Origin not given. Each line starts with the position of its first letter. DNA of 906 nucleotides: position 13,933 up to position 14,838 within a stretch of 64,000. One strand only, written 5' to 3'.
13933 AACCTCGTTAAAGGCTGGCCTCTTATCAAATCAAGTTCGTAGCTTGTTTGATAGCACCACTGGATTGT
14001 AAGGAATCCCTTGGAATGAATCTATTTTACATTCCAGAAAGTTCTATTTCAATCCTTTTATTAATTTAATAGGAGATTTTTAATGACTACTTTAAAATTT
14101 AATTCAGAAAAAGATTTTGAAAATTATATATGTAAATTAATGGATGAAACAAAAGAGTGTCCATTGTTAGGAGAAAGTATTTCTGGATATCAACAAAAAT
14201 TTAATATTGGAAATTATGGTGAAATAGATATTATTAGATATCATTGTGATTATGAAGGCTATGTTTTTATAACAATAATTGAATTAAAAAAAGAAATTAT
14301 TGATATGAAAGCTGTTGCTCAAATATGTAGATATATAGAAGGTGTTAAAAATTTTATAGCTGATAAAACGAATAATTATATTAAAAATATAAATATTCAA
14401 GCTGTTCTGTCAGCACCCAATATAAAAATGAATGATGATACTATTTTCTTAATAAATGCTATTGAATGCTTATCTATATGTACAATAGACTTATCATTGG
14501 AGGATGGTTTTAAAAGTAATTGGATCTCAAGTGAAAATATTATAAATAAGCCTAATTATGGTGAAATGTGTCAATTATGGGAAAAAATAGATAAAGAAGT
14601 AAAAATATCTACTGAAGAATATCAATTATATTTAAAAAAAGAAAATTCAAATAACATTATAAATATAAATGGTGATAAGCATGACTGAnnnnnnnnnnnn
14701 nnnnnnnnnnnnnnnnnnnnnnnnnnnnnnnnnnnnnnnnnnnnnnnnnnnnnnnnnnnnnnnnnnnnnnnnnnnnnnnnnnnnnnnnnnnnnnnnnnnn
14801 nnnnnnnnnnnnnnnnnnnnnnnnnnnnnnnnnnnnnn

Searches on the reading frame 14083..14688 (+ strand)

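Call 52: search_protein_families(library=pfam, proteins=[window:14083-14688:+], max_evalue=0.001)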
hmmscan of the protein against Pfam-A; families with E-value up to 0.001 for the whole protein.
window:14083-14688:+ (201 aa): 1 family
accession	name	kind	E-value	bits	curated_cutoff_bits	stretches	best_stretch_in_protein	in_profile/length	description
PF01939.22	NucS_C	-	0.0001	22.7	24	1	45-132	31-106/124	Endonuclease NucS C-terminal domain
